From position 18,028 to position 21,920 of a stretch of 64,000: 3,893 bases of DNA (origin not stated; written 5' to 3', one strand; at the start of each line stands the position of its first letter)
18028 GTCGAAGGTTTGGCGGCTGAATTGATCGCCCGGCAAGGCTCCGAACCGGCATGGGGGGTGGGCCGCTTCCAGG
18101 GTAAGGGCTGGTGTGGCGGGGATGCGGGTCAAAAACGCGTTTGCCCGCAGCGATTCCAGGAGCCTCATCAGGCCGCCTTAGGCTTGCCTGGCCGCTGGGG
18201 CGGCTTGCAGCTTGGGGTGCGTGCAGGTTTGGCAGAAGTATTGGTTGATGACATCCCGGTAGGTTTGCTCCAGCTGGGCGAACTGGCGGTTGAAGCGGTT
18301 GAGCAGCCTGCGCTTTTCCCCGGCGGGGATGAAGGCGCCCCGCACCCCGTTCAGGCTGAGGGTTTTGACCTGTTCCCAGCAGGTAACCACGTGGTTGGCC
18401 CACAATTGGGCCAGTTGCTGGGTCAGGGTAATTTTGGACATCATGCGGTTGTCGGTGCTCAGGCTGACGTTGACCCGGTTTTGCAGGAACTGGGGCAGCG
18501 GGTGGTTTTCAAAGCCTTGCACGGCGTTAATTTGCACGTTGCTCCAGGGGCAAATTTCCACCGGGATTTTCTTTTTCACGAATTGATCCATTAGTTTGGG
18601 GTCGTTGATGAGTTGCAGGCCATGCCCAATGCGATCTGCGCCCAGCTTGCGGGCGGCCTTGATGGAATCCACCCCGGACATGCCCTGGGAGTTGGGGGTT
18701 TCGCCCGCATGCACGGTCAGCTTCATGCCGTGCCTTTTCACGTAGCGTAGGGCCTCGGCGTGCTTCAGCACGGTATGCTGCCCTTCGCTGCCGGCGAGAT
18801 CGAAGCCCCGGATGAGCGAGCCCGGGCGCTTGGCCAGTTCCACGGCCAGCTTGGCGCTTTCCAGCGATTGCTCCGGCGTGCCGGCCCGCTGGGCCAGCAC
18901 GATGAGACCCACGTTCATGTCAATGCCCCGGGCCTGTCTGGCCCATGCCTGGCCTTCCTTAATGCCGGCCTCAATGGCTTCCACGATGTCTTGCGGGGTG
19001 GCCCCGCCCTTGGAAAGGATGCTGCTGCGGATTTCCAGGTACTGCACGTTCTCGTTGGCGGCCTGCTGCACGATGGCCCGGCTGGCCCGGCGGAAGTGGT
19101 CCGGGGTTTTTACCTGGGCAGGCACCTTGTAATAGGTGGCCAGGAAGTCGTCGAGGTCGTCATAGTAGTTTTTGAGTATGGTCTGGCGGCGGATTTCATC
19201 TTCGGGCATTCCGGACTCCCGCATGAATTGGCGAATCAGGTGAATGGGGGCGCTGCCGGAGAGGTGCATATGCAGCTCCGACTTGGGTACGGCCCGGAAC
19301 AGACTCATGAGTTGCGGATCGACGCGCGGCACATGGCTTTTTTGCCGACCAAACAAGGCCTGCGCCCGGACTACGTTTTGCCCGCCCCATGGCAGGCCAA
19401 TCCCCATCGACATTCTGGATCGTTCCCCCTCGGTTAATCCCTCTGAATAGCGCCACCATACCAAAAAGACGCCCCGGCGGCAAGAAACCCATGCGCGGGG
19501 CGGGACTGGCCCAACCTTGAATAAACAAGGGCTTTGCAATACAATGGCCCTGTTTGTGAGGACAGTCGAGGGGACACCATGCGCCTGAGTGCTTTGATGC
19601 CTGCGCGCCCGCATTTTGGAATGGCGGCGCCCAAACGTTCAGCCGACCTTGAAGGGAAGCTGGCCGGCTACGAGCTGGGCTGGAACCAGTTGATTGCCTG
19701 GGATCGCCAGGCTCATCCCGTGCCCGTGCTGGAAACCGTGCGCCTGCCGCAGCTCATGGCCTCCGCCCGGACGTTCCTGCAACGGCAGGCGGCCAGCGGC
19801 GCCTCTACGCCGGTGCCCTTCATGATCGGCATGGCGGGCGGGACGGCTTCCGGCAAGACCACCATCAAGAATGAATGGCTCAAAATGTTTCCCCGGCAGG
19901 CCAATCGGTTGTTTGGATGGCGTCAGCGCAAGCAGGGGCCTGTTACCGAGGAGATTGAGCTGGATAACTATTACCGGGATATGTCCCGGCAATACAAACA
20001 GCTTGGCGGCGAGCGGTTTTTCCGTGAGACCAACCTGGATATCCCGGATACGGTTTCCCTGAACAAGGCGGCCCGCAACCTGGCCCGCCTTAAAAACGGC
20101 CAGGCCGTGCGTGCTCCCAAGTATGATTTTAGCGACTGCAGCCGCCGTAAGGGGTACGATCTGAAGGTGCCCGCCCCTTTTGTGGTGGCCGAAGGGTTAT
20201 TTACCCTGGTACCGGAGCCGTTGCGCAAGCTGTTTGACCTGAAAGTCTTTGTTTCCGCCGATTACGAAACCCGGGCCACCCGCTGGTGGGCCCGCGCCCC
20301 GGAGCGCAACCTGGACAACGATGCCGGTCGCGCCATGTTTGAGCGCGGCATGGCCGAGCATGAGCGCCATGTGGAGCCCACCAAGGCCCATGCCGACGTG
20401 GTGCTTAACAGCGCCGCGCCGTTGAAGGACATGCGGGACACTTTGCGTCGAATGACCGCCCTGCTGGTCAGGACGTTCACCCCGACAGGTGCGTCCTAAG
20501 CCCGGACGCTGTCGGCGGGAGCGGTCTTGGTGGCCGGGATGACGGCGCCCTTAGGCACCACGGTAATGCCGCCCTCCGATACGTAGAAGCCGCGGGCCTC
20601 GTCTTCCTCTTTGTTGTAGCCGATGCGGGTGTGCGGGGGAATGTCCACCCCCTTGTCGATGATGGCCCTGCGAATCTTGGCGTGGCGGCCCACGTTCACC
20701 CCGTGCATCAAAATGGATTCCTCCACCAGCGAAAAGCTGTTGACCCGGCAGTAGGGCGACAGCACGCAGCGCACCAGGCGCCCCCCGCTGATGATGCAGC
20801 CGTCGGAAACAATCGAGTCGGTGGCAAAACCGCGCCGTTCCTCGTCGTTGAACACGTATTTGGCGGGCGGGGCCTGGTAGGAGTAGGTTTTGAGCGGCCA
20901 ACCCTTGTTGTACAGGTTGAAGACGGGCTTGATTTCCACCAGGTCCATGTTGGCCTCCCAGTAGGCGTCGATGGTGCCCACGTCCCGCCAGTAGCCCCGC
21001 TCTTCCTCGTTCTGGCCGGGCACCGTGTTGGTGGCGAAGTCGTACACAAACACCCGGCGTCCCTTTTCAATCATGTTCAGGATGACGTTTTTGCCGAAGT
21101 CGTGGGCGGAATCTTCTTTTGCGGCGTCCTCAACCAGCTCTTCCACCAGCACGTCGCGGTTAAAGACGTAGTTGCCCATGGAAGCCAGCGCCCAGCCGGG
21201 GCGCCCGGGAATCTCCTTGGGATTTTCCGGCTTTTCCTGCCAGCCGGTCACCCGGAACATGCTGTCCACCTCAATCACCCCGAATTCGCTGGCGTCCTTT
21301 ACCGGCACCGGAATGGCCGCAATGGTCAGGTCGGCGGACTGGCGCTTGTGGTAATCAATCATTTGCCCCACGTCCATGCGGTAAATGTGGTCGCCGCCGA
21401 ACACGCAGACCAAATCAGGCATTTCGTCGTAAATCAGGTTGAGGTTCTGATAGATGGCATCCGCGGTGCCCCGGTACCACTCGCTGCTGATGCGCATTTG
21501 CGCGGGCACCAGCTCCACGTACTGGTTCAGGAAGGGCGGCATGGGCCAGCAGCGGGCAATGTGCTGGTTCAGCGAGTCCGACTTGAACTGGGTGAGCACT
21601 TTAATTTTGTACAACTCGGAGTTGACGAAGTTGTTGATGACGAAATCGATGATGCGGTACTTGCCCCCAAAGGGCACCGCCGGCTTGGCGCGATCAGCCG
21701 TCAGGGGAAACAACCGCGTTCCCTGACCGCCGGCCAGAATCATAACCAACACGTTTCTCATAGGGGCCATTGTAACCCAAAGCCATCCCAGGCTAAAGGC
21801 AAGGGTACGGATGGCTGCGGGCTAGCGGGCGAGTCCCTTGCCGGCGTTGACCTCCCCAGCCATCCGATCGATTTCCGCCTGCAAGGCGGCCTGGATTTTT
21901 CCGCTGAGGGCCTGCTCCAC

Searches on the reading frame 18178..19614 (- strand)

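Call 17: search_protein_families(library=pfam, proteins=[window:18178-19614:-], max_evalue=0.001)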
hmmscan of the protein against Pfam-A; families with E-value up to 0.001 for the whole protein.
window:18178-19614:- (478 aa): 2 families
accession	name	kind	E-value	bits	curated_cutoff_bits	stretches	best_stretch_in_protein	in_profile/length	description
PF00962.28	A_deaminase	-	9.3e-62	209.4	27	1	110-441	1-327/330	Adenosine deaminase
PF19326.5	AMP_deaminase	-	5.5e-07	28.8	27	1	320-396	468-542/630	AMP deaminase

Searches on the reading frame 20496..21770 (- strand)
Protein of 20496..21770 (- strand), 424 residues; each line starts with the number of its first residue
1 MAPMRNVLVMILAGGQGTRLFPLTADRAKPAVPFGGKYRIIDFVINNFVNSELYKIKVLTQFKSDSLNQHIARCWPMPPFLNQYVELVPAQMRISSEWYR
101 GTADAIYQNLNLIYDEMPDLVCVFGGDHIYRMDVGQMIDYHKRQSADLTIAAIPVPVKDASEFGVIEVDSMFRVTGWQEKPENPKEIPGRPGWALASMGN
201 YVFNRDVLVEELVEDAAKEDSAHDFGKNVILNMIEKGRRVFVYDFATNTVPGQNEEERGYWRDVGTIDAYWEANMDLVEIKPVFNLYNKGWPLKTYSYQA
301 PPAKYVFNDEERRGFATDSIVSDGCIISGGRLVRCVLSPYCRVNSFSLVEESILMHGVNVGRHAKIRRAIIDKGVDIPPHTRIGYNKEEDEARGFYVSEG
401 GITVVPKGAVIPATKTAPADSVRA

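Call 32: search_protein_families(library=ncbifam, proteins=[window:20496-21770:-], max_evalue=0.00001)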
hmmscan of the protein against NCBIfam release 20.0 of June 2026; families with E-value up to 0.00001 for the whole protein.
window:20496-21770:- (424 aa): 20 families
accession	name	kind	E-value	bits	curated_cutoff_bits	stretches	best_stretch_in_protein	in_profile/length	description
NF002023.0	PRK00844.1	subfamily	9.9e-184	610.9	458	1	3-410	3-407/408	glucose-1-phosphate adenylyltransferase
NF001947.0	PRK00725.1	subfamily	7.4e-165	548.8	470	1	4-409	14-418/426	glucose-1-phosphate adenylyltransferase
TIGR02091.1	glgC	equivalog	8.7e-144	479.1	424.9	1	7-384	1-363/364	glucose-1-phosphate adenylyltransferase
NF003670.0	PRK05293.1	equivalog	6.7e-108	361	470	1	5-413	3-377/382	glucose-1-phosphate adenylyltransferase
NF002772.0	PRK02862.1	equivalog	3.1e-98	329.3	537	1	4-355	1-345/429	glucose-1-phosphate adenylyltransferase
TIGR02092.1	glgD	equivalog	6.6e-39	134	236.6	1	16-384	12-355/370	glucose-1-phosphate adenylyltransferase subunit GlgD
NF052502.1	man1P_GTase_Rv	exception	1.5e-27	96.4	440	1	10-379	4-326/352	mannose-1-phosphate guanylyltransferase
TIGR03992.1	Arch_glmU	subfamily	1e-19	70.7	292.1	1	10-208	4-173/393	bifunctional sugar-1-phosphate nucleotidylyltransferase/acetyltransferase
TIGR01208.1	rmlA_long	equivalog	2.3e-16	59.6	320.25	1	10-278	3-235/353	glucose-1-phosphate thymidylyltransferase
NF041313.1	UDPGP_AglF_Halo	equivalog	5.2e-15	55.5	400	1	10-186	4-164/234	UTP--glucose-1-phosphate uridylyltransferase AglF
TIGR01099.1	galU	equivalog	1.5e-09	37.9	326.8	1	10-208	5-211/261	UTP--glucose-1-phosphate uridylyltransferase GalU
NF041173.1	Sug_nt_acttase_Thmprot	equivalog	1.5e-09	37.3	600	1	9-185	3-157/405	bifunctional sugar-1-phosphate nucleotidylyltransferase/acetyltransferase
TIGR01207.1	rmlA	equivalog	2.6e-09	36.6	360.65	1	10-186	3-165/286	glucose-1-phosphate thymidylyltransferase RfbA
TIGR02623.1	G1P_cyt_trans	equivalog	2.4e-08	33.7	300.25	0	120-185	121-181/255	glucose-1-phosphate cytidylyltransferase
NF045697.1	MurNAcPUrMurU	equivalog_domain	3.6e-07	29.8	370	1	10-73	1-63/229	N-acetylmuramate alpha-1-phosphate uridylyltransferase MurU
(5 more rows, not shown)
